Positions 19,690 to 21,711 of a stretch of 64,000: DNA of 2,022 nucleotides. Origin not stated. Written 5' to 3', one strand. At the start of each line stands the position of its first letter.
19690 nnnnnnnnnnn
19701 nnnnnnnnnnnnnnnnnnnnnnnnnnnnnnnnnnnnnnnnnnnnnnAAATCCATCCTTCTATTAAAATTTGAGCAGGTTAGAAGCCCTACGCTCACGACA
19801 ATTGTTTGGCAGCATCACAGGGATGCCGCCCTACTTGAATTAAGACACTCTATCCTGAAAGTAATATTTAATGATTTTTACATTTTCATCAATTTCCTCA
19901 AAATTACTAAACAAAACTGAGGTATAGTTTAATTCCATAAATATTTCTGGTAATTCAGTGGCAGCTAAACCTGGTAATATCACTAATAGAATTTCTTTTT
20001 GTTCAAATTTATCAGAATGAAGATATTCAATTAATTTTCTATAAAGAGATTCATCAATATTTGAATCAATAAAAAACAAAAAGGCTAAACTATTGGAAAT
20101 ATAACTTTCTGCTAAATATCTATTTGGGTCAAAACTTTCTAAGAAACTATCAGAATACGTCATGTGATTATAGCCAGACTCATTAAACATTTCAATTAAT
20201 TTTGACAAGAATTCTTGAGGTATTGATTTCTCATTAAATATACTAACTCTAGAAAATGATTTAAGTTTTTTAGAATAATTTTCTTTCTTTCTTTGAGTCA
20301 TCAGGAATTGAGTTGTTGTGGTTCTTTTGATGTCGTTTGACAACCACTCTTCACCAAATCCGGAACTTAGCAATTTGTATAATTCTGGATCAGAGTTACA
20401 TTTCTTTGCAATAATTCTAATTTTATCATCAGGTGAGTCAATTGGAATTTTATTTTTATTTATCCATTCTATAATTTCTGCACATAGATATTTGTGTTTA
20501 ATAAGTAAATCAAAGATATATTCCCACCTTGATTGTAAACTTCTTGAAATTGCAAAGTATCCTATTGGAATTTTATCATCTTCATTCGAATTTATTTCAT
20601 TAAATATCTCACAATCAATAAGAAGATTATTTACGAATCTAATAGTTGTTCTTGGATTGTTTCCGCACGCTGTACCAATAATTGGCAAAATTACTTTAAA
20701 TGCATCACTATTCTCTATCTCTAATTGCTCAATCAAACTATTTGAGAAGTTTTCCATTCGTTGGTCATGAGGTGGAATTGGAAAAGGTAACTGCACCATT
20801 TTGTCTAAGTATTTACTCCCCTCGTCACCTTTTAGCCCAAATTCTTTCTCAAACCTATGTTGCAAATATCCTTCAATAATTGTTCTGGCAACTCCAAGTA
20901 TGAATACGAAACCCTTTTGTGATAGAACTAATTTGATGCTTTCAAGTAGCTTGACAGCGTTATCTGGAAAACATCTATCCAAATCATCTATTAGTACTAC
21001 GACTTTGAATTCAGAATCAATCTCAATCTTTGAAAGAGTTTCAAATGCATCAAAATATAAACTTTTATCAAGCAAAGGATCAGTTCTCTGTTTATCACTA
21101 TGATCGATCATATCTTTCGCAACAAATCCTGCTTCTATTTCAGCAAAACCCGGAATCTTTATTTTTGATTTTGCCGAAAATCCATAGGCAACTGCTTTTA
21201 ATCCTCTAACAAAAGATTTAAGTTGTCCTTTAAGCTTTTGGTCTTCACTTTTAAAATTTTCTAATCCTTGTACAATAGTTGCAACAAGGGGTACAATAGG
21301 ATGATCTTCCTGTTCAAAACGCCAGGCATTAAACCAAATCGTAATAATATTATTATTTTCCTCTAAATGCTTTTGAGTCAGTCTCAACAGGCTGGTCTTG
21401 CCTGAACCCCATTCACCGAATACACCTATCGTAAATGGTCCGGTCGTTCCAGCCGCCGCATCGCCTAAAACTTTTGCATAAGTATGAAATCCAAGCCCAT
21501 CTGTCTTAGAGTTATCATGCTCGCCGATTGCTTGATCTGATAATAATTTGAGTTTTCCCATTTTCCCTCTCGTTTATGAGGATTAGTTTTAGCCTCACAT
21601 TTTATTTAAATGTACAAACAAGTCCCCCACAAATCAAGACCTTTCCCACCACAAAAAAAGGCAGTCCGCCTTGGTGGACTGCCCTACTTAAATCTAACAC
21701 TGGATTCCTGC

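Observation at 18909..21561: KAP-family NTPase with two small membrane proteins: candidate uncharacterised defence/abortive-infection operon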

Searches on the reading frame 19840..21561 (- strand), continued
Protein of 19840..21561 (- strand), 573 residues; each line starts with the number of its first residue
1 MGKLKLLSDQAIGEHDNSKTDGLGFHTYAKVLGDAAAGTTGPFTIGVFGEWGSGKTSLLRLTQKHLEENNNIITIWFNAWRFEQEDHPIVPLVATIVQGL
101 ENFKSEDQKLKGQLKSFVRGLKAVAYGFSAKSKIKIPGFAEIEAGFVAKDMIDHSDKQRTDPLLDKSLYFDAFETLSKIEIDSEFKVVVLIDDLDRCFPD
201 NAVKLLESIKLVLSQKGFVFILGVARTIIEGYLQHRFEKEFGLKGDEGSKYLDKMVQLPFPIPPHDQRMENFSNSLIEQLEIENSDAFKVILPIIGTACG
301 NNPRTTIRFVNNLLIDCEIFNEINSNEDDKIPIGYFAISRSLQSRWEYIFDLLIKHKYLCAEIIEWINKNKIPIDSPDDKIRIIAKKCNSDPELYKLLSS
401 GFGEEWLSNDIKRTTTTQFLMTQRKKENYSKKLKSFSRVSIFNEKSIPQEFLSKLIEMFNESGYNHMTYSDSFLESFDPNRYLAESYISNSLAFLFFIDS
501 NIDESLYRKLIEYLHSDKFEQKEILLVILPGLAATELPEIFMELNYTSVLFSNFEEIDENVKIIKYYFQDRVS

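Call 35: search_protein_families(library=pfam, proteins=[P0002, P0004, P0064], max_evalue=10)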
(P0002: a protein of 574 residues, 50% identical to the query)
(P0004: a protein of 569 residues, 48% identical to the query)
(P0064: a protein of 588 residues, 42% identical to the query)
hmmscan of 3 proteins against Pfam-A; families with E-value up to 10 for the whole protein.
P0002 (574 aa): 18 families
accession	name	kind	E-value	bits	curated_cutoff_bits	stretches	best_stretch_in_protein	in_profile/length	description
PF07693.20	KAP_NTPase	-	5.9e-39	134.5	20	1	41-318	18-290/293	KAP family P-loop domain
PF13676.11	TIR_2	-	3.6e-21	76.3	28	1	443-558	1-111/122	TIR domain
PF13191.12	AAA_16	-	1e-05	26.5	32.6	1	48-197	29-143/167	AAA ATPase domain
PF01582.25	TIR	-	3.5e-05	24.1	21.3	1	440-534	1-95/179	TIR domain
PF24883.2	NPHP3_N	-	0.00017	22.3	24.8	2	48-101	27-79/164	Nephrocystin 3, N-terminal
PF01637.24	ATPase_2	-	0.00038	20.8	33.2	1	45-199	22-123/225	ATPase domain predominantly from Archaea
PF08937.16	ThsB_TIR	-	0.0012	19.7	21.2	1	444-537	1-97/100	Thoeris protein ThsB, TIR-like domain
PF13401.12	AAA_22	-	0.0026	18.5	27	1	48-210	10-104/130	AAA domain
PF00004.35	AAA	-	0.0041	18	21.2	1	48-68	3-23/131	ATPase family associated with various cellular activities (AAA)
PF16553.11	PUFD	-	0.0043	17.6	29.5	1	341-410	44-111/114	BCORL-PCGF1-binding domain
PF00005.33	ABC_tran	-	0.0072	17.4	25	1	45-83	13-51/137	ABC transporter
PF00931.28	NB-ARC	-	0.029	14.1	23.5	1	42-114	17-88/248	NB-ARC domain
PF07034.17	ORC3_N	-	0.032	14.1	25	1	156-229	193-240/328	Origin recognition complex (ORC) subunit 3 N-terminus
PF05729.18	NACHT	-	0.038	14.3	26.7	1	176-202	71-97/167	NACHT domain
PF25199.1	nSTAND_NTPase5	-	0.044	14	34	0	32-79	28-77/145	Novel STAND NTPase 5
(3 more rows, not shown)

P0004 (569 aa): 9 families
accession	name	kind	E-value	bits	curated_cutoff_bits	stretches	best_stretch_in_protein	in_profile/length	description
PF07693.20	KAP_NTPase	-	6.4e-39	134.4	20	1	40-317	18-290/293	KAP family P-loop domain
PF13676.11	TIR_2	-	1.1e-24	87.7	28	1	442-564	1-122/122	TIR domain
PF01582.25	TIR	-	3.8e-10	40.3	21.3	1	440-531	2-96/179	TIR domain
PF13191.12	AAA_16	-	1.3e-06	29.5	32.6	1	45-204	27-151/167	AAA ATPase domain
PF08937.16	ThsB_TIR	-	0.00019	22.2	21.2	1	443-527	1-91/100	Thoeris protein ThsB, TIR-like domain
PF24883.2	NPHP3_N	-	0.0024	18.5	24.8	1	47-103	27-82/164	Nephrocystin 3, N-terminal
PF01637.24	ATPase_2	-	0.0026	18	33.2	1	46-197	24-122/225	ATPase domain predominantly from Archaea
PF13401.12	AAA_22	-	0.0037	18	27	1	47-208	10-106/130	AAA domain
PF00004.35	AAA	-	0.13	13.1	21.2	0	47-67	3-23/131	ATPase family associated with various cellular activities (AAA)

P0064 (588 aa): 7 families
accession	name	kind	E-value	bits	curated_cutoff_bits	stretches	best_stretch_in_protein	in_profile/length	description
PF07693.20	KAP_NTPase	-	8.5e-37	127.4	20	1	40-314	18-287/293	KAP family P-loop domain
PF13191.12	AAA_16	-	6.7e-08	33.6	32.6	1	31-208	15-154/167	AAA ATPase domain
PF24883.2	NPHP3_N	-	0.011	16.3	24.8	1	49-103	29-82/164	Nephrocystin 3, N-terminal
PF01637.24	ATPase_2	-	0.02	15.1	33.2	1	46-196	24-121/225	ATPase domain predominantly from Archaea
PF13401.12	AAA_22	-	0.026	15.3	27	1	47-76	10-33/130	AAA domain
PF00004.35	AAA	-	0.053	14.4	21.2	1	47-67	3-23/131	ATPase family associated with various cellular activities (AAA)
PF00005.33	ABC_tran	-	0.27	12.3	25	1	44-80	13-49/137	ABC transporter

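Call 38: search_protein_families(library=phrogs, proteins=[window:19840-21561:-], max_evalue=1)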
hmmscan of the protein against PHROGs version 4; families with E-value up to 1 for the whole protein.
window:19840-21561:- (573 aa): 2 families
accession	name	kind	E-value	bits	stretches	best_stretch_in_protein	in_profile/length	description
phrog_8614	-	unknown function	8.5e-29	101.9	1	17-266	16-277/489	-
phrog_17309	-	unknown function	0.38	11.8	0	445-463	24-42/49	-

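Call 61: search_dna_similar(query=window:19840-21561:-, collection=plasmids, mode=protein, max_evalue=1e-20, max_rows=15)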
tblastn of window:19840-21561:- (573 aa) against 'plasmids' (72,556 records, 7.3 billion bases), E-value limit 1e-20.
Records with a match: 8; places in all: 8; records where one place covers at least 80% of the query: 0.
Best place of each record, by identity: <60% 8.
By first word of the organism name: Paraburkholderia 4; Nonomuraea 1; Acaryochloris 1; Aliarcobacter 1; Mycobacterium 1.
By predicted mobility (MOB-suite, as given by PLSDB): non-mobilizable 6; conjugative 1; mobilizable 1.
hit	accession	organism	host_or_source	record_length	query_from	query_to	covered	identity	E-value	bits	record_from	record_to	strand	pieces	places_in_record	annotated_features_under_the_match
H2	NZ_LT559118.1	Nonomuraea gerenzanensis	-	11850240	22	312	51%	33.6%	1e-32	141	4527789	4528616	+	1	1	none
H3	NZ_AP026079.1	Acaryochloris marina MBIC10699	cell culture,Ascidian, Diplosoma similis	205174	2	315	55%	29.7%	6e-25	117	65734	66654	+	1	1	KAP family NTPase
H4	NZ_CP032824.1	Aliarcobacter cryaerophilus ATCC 43158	bovine,cell culture,Aborted bovine ...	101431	16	291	48%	27.6%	2e-22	109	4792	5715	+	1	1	P-loop NTPase fold protein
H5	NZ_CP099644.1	Paraburkholderia fungorum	Arabidopsis thaliana,pure culture,leaf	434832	18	333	55%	23.9%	3e-22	109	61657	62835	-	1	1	Qat anti-phage system ATPase QatA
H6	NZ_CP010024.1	Paraburkholderia fungorum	Microbial isolate culture,White-rot ...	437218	18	333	55%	23.9%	3e-22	109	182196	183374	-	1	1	qatA: Qat anti-phage system ATPase QatA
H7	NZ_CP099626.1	Paraburkholderia fungorum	Arabidopsis thaliana,pure culture,leaf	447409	18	333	55%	23.9%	3e-22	109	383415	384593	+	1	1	Qat anti-phage system ATPase QatA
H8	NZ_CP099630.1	Paraburkholderia fungorum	Arabidopsis thaliana,pure culture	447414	18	333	55%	23.9%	3e-22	109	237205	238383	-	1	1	Qat anti-phage system ATPase QatA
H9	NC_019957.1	Mycobacterium sp. JS623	-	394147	25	263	42%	30.2%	8e-27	123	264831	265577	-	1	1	P-loop NTPase fold protein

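Call 91: search_dna_similar(query=window:19840-21561:-, collection=phages, mode=protein, max_evalue=1e-10, max_rows=10)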
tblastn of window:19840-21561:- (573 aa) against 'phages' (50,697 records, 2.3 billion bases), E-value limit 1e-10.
No match.

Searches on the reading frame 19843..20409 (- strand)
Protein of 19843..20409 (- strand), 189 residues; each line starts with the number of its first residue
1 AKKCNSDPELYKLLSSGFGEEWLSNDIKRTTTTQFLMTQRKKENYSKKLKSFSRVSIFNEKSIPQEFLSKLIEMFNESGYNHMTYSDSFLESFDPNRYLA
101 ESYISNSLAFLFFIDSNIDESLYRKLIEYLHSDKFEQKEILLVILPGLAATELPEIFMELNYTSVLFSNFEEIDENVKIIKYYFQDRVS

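Call 71: predict_structure(alignment_id=A7)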
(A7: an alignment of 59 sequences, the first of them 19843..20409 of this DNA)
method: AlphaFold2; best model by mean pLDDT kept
length: 189 residues; sequences in the alignment: 59
mean_pLDDT: 84.0   pTM: 0.66
mean pLDDT of the five models: 84.0, 83.0, 81.8, 81.6, 80.3
residues with pLDDT >= 90: 84; 70-90: 81; 50-70: 22; < 50: 2
segments of 3 or more residues with pLDDT < 50: none
pLDDT, mean of each block of 10 residues (from residue 1): 73 94 94 85 56 77 90 88 72 73 85 91 87 82 94 91 92 92 81
secondary structure, 60 per line:
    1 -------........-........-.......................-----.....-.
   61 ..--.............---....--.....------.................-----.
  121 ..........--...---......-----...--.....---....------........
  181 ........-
elements in order: H8-15 H17-24 H26-48 E54-58 H65-77 E81-84 H87-91 H98-106 E107-114 H120-130 E139-144 H155-159 E163-166 H173-188

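Call 74: fold_search(model_id=the predicted structure, library=pdb)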
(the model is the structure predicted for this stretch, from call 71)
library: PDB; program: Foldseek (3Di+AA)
matches with E <= 10: 1537; with E <= 0.001: 3
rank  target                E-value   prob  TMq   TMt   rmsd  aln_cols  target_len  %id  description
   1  8sdw                  5.4e-04  1.00  0.40  0.44   6.2       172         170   12  Crystal structure of the non-myristoylated mutant [L8K]Arf1 in complex with a GDP analogue (released 2023-06-28)
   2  4dik_A                6.6e-04  1.00  0.45  0.24   5.3       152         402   18  Flavo Di-iron protein H90A mutant from Thermotoga maritima (released 2012-10-17)
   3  1vme_B                8.5e-04  1.00  0.42  0.23   5.3       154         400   20  Crystal structure of Flavoprotein (TM0755) from Thermotoga maritima at 1.80 A resolution (released 2004-09-28)
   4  5v8s_A                1.0e-03  1.00  0.41  0.22   5.3       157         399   20  Flavo di-iron protein H90D mutant from Thermotoga maritima (released 2017-04-19)
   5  7dn8_B                1.1e-03  0.99  0.37  0.41   6.5       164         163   13  Crystal structure of Salmonella effector SopF in complex with ARF1 (released 2021-12-15)
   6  3aq4_A                1.2e-03  1.00  0.37  0.40   7.1       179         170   12  Molecular insights into plant cell proliferation disturbance by Agrobacterium protein 6b (released 2011-01-26)
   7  4dik_B                1.3e-03  1.00  0.41  0.22   5.3       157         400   20  Flavo Di-iron protein H90A mutant from Thermotoga maritima (released 2012-10-17)
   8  3hly_B                1.6e-03  1.00  0.42  0.51   5.2       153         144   10  Crystal Structure of the Flavodoxin-like domain from Synechococcus sp Q5MZP6_SYNP6 protein. Northeast Structural Genom (released 2009-06-09)
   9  4dil_B                1.7e-03  1.00  0.46  0.25   4.5       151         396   16  Flavo Di-iron protein H90N mutant from Thermotoga maritima (released 2012-10-17)
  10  7djt_A                1.9e-03  1.00  0.47  0.17   5.2       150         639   15  Human SARM1 inhibitory state bounded with inhibitor dHNN (released 2021-05-19)
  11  3hly_A                2.0e-03  1.00  0.43  0.53   5.0       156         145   11  Crystal Structure of the Flavodoxin-like domain from Synechococcus sp Q5MZP6_SYNP6 protein. Northeast Structural Genom (released 2009-06-09)
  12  4c6t_C                2.1e-03  1.00  0.55  0.70   3.4       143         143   14  Crystal structure of the RPS4 and RRS1 TIR domain heterodimer (released 2014-05-28)
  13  3cg4                  2.4e-03  0.99  0.38  0.50   5.7       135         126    9  Crystal structure of response regulator receiver domain protein (CheY-like) from Methanospirillum hungatei JF-1 (released 2008-03-11)
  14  1z6x_A                2.4e-03  0.97  0.34  0.36   6.8       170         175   14  Structure Of Human ADP-Ribosylation Factor 4 (released 2005-04-12)
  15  6pta_C                2.6e-03  1.00  0.39  0.44   4.8       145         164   11  Crystal structure of the ARF family small GTPase ARF1 from Candida albicans in complex with GDP (released 2019-07-24)
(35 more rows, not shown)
